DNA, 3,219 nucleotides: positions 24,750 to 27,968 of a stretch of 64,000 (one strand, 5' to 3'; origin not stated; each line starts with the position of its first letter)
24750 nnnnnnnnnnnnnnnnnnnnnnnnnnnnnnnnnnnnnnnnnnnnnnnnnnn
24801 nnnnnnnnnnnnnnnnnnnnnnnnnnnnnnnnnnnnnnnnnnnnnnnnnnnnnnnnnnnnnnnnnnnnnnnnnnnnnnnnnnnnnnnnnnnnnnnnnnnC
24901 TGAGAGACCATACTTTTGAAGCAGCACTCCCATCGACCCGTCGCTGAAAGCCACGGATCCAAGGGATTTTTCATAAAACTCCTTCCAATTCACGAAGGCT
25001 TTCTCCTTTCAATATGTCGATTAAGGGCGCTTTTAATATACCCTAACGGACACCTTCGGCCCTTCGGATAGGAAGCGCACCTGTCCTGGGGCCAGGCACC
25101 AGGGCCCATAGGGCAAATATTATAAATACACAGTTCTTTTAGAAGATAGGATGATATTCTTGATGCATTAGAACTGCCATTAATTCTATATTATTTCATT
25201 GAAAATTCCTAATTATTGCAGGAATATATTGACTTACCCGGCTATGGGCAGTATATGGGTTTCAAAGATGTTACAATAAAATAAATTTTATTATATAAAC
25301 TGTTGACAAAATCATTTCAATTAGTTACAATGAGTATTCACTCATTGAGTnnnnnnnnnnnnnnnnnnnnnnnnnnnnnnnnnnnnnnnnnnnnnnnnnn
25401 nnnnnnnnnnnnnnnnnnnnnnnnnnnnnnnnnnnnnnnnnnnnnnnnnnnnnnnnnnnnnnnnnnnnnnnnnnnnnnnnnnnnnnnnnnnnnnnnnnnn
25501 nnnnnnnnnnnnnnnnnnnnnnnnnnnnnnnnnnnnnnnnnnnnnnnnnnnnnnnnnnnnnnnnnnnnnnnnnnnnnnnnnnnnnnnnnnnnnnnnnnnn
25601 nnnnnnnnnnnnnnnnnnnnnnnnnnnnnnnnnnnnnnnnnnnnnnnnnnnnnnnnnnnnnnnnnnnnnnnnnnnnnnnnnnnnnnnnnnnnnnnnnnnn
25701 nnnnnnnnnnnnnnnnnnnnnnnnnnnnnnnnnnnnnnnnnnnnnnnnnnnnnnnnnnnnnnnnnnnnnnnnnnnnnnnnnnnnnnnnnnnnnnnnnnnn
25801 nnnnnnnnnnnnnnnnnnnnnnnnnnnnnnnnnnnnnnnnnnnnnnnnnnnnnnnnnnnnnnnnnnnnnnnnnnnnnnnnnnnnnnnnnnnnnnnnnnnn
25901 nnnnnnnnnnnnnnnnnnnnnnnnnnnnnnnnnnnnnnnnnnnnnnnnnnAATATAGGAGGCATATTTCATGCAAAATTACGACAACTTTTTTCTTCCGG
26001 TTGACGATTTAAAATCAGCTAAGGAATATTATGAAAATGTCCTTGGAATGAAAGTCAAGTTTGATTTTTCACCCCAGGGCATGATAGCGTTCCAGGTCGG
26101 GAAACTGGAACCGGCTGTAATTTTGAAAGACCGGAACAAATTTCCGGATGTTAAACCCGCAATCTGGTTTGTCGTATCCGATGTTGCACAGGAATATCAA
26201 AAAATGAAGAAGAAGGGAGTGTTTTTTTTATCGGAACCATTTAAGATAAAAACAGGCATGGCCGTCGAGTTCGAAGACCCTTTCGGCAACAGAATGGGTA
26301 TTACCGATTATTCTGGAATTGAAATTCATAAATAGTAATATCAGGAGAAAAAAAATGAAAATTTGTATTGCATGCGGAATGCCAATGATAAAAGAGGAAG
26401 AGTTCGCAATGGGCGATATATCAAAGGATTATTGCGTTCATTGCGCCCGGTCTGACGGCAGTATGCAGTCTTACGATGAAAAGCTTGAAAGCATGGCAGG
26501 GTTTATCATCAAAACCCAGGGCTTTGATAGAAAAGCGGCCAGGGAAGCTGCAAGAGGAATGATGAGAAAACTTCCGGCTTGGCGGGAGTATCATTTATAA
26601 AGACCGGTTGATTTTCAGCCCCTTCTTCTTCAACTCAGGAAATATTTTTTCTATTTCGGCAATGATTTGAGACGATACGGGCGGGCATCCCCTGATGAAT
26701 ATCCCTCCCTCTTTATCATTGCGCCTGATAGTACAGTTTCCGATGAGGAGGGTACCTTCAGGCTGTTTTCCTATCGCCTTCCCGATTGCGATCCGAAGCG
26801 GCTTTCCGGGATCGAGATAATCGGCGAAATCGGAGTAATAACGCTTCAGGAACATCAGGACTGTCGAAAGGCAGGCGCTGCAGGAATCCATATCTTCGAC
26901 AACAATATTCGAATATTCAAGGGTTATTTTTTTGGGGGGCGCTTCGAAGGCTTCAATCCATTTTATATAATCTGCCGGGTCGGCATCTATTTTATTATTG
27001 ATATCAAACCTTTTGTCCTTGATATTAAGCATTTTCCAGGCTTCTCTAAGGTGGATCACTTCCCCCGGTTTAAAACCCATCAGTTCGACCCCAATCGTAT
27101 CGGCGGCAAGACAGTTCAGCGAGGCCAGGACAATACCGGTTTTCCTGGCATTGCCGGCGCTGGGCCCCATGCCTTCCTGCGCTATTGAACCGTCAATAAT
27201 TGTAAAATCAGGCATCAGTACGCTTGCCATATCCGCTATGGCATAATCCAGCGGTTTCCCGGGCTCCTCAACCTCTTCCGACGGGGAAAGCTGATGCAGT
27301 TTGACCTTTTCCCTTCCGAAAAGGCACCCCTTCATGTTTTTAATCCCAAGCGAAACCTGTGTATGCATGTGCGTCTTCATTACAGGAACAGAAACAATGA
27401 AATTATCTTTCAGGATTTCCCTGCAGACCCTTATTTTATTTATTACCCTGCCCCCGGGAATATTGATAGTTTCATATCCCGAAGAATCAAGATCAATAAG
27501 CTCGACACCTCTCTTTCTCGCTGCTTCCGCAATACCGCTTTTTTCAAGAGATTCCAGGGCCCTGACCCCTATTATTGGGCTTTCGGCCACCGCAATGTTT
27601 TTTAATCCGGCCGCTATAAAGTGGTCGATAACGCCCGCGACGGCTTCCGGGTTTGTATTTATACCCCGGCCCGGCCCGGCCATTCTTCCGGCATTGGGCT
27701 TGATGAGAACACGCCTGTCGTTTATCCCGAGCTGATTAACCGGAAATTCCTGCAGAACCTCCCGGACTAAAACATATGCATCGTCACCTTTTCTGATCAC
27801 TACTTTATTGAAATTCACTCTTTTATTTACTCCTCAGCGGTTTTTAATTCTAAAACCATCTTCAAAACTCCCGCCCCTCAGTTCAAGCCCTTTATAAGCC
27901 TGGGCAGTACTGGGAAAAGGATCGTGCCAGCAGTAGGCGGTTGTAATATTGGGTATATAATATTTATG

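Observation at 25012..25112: Structured ~100-nt intergenic repeat, copy 1, between metH and the TetR operon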

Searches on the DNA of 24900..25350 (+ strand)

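Call 7: search_rna_families(source=window, start=24900, end=25350, threshold=evalue, max_evalue=10, show_alignments=3)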
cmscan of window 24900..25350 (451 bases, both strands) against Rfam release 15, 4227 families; matches with E-value up to 10: 3.
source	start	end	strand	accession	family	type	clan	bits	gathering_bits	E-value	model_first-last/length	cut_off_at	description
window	25159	25265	+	RF00121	MicC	Gene; sRNA;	-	18.7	90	2.8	1-123/123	no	MicC RNA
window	25072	25160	+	RF02515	AfaR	Gene; sRNA;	-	16.3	100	1.8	1-234/234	no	AfaR small RNA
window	25298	25326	-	RF00281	SNORD47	Gene; snRNA; snoRNA; CD-box;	-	14.8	50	8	1-77/77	no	Small nucleolar RNA SNORD47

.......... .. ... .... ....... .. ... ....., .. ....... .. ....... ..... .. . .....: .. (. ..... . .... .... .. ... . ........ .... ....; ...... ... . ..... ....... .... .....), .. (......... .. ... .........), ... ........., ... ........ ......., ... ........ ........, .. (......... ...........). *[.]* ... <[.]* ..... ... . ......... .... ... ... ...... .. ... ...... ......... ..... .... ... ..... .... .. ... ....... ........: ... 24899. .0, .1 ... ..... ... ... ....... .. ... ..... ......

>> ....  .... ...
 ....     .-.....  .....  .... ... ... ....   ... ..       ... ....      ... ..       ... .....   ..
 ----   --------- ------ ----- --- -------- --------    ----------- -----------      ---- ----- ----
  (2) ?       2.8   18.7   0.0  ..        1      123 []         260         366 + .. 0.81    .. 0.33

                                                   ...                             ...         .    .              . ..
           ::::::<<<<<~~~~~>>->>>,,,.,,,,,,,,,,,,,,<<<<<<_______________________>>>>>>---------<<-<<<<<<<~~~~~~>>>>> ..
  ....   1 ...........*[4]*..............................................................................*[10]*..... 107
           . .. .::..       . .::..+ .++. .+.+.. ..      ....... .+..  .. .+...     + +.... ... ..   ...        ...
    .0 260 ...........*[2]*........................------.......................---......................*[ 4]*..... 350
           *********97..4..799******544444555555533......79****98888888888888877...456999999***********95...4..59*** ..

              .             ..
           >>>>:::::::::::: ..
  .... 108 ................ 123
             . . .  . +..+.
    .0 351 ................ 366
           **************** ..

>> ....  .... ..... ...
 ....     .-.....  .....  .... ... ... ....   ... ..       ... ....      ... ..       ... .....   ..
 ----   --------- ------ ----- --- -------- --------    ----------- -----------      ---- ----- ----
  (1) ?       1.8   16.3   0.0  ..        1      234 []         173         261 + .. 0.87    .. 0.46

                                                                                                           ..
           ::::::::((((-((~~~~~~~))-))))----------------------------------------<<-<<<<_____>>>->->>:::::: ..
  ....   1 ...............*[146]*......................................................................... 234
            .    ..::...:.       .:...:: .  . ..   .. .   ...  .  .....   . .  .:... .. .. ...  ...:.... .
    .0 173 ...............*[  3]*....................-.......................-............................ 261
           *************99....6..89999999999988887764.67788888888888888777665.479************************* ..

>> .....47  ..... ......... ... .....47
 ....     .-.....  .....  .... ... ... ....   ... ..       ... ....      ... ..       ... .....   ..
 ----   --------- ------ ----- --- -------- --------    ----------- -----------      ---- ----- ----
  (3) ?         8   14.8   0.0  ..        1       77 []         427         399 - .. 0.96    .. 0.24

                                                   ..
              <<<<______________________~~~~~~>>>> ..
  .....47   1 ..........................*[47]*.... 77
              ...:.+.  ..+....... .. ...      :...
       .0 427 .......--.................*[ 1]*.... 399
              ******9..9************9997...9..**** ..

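Call 13: search_dna_similar(query=window:25000-25125:+, collection=plasmids, mode=distant, max_evalue=1)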
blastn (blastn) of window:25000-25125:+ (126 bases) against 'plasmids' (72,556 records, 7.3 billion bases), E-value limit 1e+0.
No match.

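Call 14: search_dna_similar(query=window:25000-25125:+, collection=phages, mode=distant, max_evalue=1)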
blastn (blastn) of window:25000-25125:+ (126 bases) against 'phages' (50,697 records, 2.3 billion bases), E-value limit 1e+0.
No match.

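Call 69: build_rna_model(alignment_id=A5)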
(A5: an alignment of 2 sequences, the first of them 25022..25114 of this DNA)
Model R1 built from alignment A5 (2 sequences, 96 columns); structure: RNAalifold consensus.
model positions 96; base pairs 20; branch points 1; effective number of sequences 1.12; information 0.597 bits per position. Calibrated on 0.2 Mb of random sequence (short: E-values are rough).
structure used (alignment columns):
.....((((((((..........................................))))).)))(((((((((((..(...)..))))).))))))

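Call 70: search_with_rna_model(model_id=R1, sources=[window, L012, L014, L015, L016, L019, L020, L022], max_evalue=10)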
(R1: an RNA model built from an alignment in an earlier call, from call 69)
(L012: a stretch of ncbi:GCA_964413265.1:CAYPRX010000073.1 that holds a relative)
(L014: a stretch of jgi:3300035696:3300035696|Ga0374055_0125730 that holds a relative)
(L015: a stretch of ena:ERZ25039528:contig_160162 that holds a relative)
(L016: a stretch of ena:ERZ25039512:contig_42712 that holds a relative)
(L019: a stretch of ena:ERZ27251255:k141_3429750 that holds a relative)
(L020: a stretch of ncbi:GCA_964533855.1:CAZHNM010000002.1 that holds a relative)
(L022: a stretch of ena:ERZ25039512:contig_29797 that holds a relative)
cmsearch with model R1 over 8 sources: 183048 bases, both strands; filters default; matches with E-value up to 10: 4.
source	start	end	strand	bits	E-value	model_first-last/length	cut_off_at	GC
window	25019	25114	+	118.1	7.7e-26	1-96/96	no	0.59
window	50406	50481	-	90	3.9e-19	1-96/96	no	0.68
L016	7000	7085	-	15.9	0.18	1-96/96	no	0.58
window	25083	25166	-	11.4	2.1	1-96/96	no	0.44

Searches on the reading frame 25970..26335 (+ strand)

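Call 10: search_protein_families(library=pfam, proteins=[window:25970-26335:+])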
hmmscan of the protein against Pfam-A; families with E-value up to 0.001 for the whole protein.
window:25970-26335:+ (121 aa): 3 families
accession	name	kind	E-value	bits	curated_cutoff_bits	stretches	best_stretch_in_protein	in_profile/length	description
PF00903.31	Glyoxalase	-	1.3e-14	55.1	20.6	1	6-108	4-118/121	Glyoxalase/Bleomycin resistance protein/Dioxygenase superfamily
PF12681.13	Glyoxalase_2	-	6.5e-05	23.3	30.1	1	8-111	5-113/118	Glyoxalase-like domain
PF22677.2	Ble-like_N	-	0.00079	19.6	24.5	0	6-44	4-41/41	Bleomycin resistance protein-like N-terminal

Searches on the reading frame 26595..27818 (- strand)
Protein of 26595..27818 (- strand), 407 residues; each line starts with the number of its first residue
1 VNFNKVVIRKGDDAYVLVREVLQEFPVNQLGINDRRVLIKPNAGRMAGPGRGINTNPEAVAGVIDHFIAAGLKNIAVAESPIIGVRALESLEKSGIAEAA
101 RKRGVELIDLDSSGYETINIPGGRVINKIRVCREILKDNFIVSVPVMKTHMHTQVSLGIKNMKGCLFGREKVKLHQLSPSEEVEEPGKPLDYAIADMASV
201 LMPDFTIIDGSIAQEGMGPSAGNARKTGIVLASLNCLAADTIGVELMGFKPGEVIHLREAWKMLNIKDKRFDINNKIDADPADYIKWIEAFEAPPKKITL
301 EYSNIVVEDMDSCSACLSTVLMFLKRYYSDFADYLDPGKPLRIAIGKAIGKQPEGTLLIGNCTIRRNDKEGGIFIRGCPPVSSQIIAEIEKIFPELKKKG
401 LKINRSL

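Call 10: search_protein_families(library=pfam, proteins=[window:26595-27818:-])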
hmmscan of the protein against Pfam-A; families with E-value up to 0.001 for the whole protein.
window:26595-27818:- (407 aa): 1 family
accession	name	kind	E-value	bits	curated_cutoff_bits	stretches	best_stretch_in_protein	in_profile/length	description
PF04015.17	DUF362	-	7.9e-48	163.6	24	1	37-244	1-199/200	Domain of unknown function (DUF362)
